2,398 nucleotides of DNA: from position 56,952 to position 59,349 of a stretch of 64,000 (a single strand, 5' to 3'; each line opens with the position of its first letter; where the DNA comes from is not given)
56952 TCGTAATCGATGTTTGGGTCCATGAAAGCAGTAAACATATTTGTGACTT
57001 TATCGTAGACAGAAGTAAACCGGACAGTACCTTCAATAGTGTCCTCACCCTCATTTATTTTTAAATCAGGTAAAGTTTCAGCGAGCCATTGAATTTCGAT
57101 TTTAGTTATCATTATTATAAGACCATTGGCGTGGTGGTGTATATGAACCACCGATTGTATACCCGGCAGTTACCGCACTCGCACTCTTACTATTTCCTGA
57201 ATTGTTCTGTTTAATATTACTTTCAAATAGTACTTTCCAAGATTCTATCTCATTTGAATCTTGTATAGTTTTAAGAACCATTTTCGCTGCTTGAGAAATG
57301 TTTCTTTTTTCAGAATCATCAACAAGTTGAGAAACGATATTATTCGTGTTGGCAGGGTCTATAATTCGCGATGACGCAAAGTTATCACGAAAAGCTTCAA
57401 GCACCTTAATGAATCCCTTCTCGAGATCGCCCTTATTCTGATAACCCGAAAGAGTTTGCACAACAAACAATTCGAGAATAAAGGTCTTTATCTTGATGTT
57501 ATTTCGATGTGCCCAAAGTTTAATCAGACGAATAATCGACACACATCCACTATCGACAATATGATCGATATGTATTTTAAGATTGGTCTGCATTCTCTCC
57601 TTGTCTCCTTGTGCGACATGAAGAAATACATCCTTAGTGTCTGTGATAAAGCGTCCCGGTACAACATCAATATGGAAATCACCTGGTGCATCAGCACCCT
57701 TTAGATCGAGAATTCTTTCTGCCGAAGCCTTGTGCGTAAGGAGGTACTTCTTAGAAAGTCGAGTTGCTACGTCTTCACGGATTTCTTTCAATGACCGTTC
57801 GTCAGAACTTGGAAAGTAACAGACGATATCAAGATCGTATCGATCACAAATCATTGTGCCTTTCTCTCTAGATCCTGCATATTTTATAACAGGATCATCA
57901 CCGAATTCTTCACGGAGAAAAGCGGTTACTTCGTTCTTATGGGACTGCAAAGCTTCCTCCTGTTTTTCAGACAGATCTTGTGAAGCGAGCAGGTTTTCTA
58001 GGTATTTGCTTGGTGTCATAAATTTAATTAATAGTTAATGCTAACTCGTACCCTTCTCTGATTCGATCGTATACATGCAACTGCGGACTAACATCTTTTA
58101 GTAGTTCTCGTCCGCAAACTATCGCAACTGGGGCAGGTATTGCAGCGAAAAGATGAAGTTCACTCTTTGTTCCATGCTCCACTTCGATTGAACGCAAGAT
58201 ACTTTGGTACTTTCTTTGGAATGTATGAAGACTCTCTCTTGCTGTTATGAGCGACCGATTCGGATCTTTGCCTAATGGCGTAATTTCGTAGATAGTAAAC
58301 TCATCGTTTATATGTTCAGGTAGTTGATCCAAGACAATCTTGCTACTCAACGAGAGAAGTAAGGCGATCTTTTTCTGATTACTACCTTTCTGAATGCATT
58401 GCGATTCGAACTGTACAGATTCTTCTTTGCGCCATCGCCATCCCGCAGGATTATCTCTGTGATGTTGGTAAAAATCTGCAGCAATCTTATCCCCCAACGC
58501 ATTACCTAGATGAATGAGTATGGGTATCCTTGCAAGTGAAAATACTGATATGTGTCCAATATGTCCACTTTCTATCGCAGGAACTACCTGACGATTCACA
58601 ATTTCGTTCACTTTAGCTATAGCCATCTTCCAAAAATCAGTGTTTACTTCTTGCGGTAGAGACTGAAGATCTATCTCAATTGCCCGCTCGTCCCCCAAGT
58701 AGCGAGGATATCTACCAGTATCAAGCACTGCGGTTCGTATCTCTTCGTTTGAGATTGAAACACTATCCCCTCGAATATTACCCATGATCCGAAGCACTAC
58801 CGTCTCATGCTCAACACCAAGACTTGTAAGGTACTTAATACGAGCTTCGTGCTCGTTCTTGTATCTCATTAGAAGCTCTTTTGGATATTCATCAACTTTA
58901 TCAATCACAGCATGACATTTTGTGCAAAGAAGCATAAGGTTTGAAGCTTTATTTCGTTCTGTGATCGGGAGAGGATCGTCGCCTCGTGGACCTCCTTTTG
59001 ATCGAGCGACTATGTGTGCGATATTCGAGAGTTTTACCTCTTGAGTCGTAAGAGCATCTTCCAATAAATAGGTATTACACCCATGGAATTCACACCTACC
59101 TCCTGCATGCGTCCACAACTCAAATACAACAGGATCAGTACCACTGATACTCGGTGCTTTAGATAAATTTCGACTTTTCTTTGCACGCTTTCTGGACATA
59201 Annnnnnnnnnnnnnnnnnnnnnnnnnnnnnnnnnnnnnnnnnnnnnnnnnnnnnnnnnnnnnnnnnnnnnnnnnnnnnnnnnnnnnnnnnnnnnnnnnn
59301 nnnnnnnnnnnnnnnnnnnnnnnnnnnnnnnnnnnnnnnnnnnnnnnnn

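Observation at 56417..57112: Unrecognised Cys-rich protein translationally coupled to the candidate CD-NTase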

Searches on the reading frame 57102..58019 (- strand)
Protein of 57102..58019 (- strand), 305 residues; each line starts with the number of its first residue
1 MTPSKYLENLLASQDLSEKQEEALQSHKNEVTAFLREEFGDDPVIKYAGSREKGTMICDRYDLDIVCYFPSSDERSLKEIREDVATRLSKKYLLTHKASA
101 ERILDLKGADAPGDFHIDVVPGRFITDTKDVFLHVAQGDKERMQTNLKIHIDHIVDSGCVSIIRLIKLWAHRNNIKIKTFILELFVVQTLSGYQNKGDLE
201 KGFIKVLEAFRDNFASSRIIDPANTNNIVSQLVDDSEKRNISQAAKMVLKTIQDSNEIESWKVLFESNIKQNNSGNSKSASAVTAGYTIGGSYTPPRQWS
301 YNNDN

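Call 3: search_protein_families(library=pfam, proteins=[window:57102-58019:-], max_evalue=1)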
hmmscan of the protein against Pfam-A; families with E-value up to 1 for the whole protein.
window:57102-58019:- (305 aa): 4 families
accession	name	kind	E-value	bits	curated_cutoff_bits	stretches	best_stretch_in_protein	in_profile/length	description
PF18144.7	SMODS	-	3.6e-06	27.7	26.5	1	1-129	1-135/164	Second Messenger Oligonucleotide or Dinucleotide Synthetase domain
PF01909.29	NTP_transf_2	-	0.0078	17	21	1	35-81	8-47/93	Nucleotidyltransferase domain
PF14114.12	DUF4286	-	0.025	15.3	25.8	1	131-216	6-92/100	Domain of unknown function (DUF4286)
PF21654.3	DncV-like_NTFase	-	0.033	15.6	24.9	1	49-97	7-60/90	Cyclic GMP-AMP synthase DncV-like, nucleotidyltransferase domain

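Call 4: search_protein_families(library=padloc, proteins=[window:57102-58019:-], max_evalue=1)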
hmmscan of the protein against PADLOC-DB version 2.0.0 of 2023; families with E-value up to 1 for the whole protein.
window:57102-58019:- (305 aa): 16 families
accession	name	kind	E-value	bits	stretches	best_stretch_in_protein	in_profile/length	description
PDLC00803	Cyclase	-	3.8e-70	234.5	1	1-263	1-250/253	oligonucleotide-cyclase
PDLC00808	Cyclase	-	5.8e-16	56.7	1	47-266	56-319/325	oligonucleotide-cyclase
PDLC00823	Cyclase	-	2.3e-15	55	1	8-259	10-261/285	oligonucleotide-cyclase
PDLC00776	Cyclase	-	5.1e-15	53.6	1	5-268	7-282/287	oligonucleotide-cyclase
PDLC00780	Cyclase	-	3e-13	47.7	1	4-125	10-140/388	oligonucleotide-cyclase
PDLC00814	Cyclase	-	3.2e-10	37.8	1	8-196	10-211/295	oligonucleotide-cyclase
PDLC00770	Cyclase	-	7.9e-09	32.9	1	4-147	9-164/509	oligonucleotide-cyclase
PDLC00818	Cyclase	-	3.5e-08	31.3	1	109-281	126-304/322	oligonucleotide-cyclase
PDLC00786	Cyclase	-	1.6e-07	29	2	156-257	170-273/293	oligonucleotide-cyclase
PDLC00796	Cyclase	-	1.7e-07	28.9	1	6-279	6-294/432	oligonucleotide-cyclase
PDLC00802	Cyclase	-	1.8e-07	28.7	1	151-262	200-311/332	oligonucleotide-cyclase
PDLC00769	Cyclase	-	2e-06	25.5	1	159-252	165-257/261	oligonucleotide-cyclase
PDLC00805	Cyclase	-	1.4e-05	22.7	1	160-257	195-291/314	oligonucleotide-cyclase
PDLC00785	Cyclase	-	0.00035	17.9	1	164-274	199-316/443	oligonucleotide-cyclase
PDLC00815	Cyclase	-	0.00065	16.9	1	8-136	17-152/393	oligonucleotide-cyclase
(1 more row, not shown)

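Call 6: search_protein_families(library=ncbifam, proteins=[window:57102-58019:-], max_evalue=1)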
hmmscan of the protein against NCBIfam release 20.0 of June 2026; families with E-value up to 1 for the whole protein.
window:57102-58019:- (305 aa): 3 families
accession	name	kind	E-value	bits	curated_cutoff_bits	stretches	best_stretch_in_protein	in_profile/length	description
NF041116.1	CBASS_cyclase_a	equivalog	8.2e-15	54.7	200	1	24-254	22-295/317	CBASS oligonucleotide cyclase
NF041117.1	CBASS_cyclase_b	equivalog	1.4e-12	47.8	200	1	12-254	6-253/275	CBASS oligonucleotide cyclase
TIGR03671.1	cca_archaeal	equivalog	8.4e-06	24.8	281.3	1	17-131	12-127/410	CCA tRNA nucleotidyltransferase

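Call 44: search_protein_families(library=pfam, alignment_id=A4, max_evalue=0.01)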
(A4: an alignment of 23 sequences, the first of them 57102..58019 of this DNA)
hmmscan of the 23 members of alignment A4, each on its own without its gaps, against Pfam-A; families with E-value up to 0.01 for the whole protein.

A. member 1, window:57102-58019:- (305 aa): 2 families
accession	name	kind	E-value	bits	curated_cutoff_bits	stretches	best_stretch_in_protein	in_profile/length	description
PF18144.7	SMODS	-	3.6e-06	27.7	26.5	1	1-129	1-135/164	Second Messenger Oligonucleotide or Dinucleotide Synthetase domain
PF01909.29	NTP_transf_2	-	0.0078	17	21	0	35-81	8-47/93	Nucleotidyltransferase domain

B. families by the number of members that match (of 23 scanned): 11 families
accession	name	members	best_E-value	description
PF18144.7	SMODS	17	1.8e-30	Second Messenger Oligonucleotide or Dinucleotide Synthetase domain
PF21654.3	DncV-like_NTFase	15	5.5e-12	Cyclic GMP-AMP synthase DncV-like, nucleotidyltransferase domain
PF01909.29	NTP_transf_2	9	1.5e-06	Nucleotidyltransferase domain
PF08937.16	ThsB_TIR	2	1.8e-26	Thoeris protein ThsB, TIR-like domain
PF22600.2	MTPAP-like_central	2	0.0023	Poly(A) RNA polymerase, mitochondrial-like, central palm domain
PF22014.2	DUF6932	2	0.0056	Family of unknown function (DUF6932)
PF03281.20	Mab-21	1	0.00039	Mab-21 protein nucleotidyltransferase domain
PF11683.13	DUF3278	1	0.0014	Protein of unknown function (DUF3278)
PF22750.1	Sol_i_2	1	0.0046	Ant venom allergen Sol i 2 family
PF14792.12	DNA_pol_B_palm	1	0.0054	DNA polymerase beta palm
PF13676.11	TIR_2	1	0.0066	TIR domain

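Call 74: search_solved_structures(query=window:57102-58019:-, max_evalue=1, show_alignments=0)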
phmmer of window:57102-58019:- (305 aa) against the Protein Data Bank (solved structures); distinct sequences matched with E-value up to 1: 4.
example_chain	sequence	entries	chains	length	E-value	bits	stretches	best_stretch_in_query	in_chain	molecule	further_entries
8hsb_A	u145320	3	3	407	3.2e-06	29.8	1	7-129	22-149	CdnG | SmCdnG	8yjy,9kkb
6p80_A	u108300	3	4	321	3.2e-05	26.5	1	43-203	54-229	E. coli MS115-1 NucC | E. coli MS115-1 CdnC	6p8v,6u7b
2cxi_A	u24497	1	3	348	0.059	15.8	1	76-209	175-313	Phenylalanyl-tRNA synthetase beta chain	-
5d28_A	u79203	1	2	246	0.81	12.1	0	102-165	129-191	GM-CSF/IL-2 inhibition factor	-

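Call 79: find_homologous_proteins(query=window:57102-58019:-, max_evalue=1e-10)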
Query window:57102-58019:- (305 aa): 509 proteins with E <= 1e-10 among 1310 candidates; the best 120 are listed.
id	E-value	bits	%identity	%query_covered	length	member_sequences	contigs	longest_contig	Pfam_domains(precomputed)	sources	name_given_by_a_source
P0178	2.4e-199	678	100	100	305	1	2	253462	PF18144.8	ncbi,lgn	-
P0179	1.7e-158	544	79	98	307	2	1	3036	PF18144.8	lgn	-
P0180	5.3e-149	513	75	100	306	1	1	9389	PF18144.8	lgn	-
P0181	1.0e-146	506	80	90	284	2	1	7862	-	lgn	-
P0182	3.0e-146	504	73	100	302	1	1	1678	PF18144.8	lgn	-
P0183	7.8e-146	503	73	98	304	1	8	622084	PF18144.8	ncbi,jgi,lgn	ncbi:MAG TPA: hypothetical protein VGE53_01325 [Candidatus Paceibacterota bacterium]|jgi:hypothetica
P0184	1.1e-144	499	73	100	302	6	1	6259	PF18144.8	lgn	-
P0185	7.7e-144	496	75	95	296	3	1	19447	-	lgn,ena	-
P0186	1.1e-142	492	72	100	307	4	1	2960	PF18144.8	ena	-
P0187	6.6e-142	490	73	98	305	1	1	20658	PF18144.8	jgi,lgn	jgi:hypothetical protein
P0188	3.2e-137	475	70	100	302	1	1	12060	PF18144.8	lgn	-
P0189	3.5e-137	474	69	100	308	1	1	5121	PF18144.8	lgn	-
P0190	2.0e-136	472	69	100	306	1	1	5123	PF18144.8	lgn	-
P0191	2.1e-135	469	75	87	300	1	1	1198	PF18144.8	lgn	-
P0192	2.1e-135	469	68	100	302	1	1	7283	PF18144.8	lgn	-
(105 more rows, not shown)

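Call 90: predict_structure(alignment_id=A6)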
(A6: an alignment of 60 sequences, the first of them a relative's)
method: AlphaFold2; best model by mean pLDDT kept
length: 305 residues; sequences in the alignment: 60
mean_pLDDT: 85.4   pTM: 0.81
mean pLDDT of the five models: 85.4, 83.6, 83.2, 82.7, 82.5
residues with pLDDT >= 90: 221; 70-90: 41; 50-70: 6; < 50: 37
segments of 3 or more residues with pLDDT < 50: 269-305
pLDDT, mean of each block of 10 residues (from residue 1): 93 95 95 98 95 94 96 96 97 93 86 90 94 78 87 96 97 93 98 94 97 94 87 93 95 87 74 30 28 35 35
secondary structure, 60 per line:
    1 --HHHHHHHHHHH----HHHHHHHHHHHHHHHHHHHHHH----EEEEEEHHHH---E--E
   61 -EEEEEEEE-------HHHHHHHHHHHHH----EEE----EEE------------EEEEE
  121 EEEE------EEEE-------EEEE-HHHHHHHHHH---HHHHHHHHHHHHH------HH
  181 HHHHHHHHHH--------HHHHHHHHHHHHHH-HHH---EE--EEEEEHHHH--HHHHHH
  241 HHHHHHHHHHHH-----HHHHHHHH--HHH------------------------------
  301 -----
elements in order: H3-13 H18-39 E44-49 H50-53 E62-69 H77-89 E94-96 E101-103 E116-124 E131-134 E142-145 H147-156 H160-172 H179-190 H199-212 E224-228 H229-232 H235-252 H258-265

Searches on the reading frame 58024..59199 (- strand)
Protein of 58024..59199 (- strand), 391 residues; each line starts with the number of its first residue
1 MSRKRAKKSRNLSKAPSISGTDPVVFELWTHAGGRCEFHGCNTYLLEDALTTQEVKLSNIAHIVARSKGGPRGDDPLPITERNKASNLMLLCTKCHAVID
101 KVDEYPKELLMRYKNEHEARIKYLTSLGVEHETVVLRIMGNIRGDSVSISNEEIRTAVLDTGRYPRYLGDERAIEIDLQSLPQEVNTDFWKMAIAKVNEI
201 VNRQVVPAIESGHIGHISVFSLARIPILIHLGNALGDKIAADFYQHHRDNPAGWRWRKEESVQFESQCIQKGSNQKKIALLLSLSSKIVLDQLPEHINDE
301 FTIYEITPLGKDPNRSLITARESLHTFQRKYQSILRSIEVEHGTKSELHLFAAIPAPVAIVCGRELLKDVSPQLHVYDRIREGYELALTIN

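Call 3: search_protein_families(library=pfam, proteins=[window:58024-59199:-], max_evalue=1)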
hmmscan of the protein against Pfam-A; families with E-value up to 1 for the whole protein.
window:58024-59199:- (391 aa): 4 families
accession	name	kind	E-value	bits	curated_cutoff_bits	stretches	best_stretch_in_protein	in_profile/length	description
PF18145.6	SAVED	-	9e-36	123.8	26.2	1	201-390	5-190/190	SMODS-associated and fused to various effectors sensor domain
PF13391.12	HNH_2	-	0.0035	17.6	21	1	52-101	5-60/66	HNH endonuclease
PF01844.29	HNH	-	0.024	15.2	21.4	1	82-96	27-41/47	HNH endonuclease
PF14279.12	HNH_5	-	0.089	13.2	27.5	0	56-103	12-48/56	HNH endonuclease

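Call 4: search_protein_families(library=padloc, proteins=[window:58024-59199:-], max_evalue=1)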
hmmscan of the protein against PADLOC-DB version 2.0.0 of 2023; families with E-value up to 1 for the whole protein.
window:58024-59199:- (391 aa): 30 families (the best 25 are shown)
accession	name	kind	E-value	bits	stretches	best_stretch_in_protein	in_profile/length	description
PDLC00746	Effector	-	5e-118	392.5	1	26-391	23-388/389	Endonuclease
PDLC00749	Effector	-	1.1e-113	378.3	1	22-391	18-394/395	Endonuclease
PDLC01997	SAVED1--SAVED_HNH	-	1.8e-109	364.6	1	23-391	9-368/368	-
PDLC00739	Effector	-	6.3e-103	343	1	23-390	11-375/378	Endonuclease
PDLC00743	Effector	-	7.4e-88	293.2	1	27-388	10-382/384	Endonuclease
PDLC00740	Effector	-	2.2e-53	179.5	1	22-382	18-372/391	Endonuclease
PDLC01998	SAVED1--SAVED_HNH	-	3.4e-53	179.2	1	25-390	119-487/506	-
PDLC00751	Effector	-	5e-49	165.7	1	13-390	126-511/530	Endonuclease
PDLC00742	Effector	-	1.2e-44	150.9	1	26-381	127-498/527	Endonuclease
PDLC00747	Effector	-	9.8e-43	144.7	1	25-385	17-368/373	Endonuclease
PDLC01999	SAVED1--SAVED_HNH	-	7e-38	128.6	1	26-382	22-369/387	-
PDLC00738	Effector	-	1.3e-27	94.8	1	28-390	155-517/529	Endonuclease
PDLC02000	Effector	-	1.1e-26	91.7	1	27-390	153-512/524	SAVED1--SAVED_HNH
PDLC04772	PDC-M68A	-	7e-25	86.5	1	28-122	13-109/253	-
PDLC00736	Effector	-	2e-18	64.6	1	190-379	363-542/561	Endonuclease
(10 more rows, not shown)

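Call 6: search_protein_families(library=ncbifam, proteins=[window:58024-59199:-], max_evalue=1)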
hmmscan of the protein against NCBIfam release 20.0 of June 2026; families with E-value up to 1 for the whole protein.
window:58024-59199:- (391 aa): 2 families
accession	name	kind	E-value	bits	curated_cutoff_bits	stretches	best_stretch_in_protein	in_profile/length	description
NF033611.0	SAVED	domain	1e-36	126.8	33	1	132-391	2-260/261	SAVED domain-containing protein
NF040563.1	guided_IscB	equivalog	0.021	13.9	175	1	54-102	202-238/314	RNA-guided endonuclease IscB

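Call 75: search_solved_structures(query=window:58024-59199:-, max_evalue=0.001, show_alignments=0)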
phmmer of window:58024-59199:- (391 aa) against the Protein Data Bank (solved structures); distinct sequences matched with E-value up to 0.001: 7.
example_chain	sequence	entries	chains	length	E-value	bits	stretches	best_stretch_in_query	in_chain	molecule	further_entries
7rwk_A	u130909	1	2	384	4.5e-48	167.7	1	28-381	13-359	SAVED domain-containing protein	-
8ysq_A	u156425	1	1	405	7.9e-47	163.6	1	21-391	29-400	SAVED domain-containing protein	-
7rwm_A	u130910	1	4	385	2e-24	89.8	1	19-379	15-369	SAVED domain-containing protein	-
8fm1_A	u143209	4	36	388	4.2e-23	85.5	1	25-384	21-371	SAVED domain-containing protein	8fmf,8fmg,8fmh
9dif_A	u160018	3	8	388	1e-21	80.9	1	25-384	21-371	HNH endonuclease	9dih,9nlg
9om4_A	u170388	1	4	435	3.3e-16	62.8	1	28-127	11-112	HNH endonuclease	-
7rws_A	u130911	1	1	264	1.3e-11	47.7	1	216-379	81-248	SAVED domain-containing protein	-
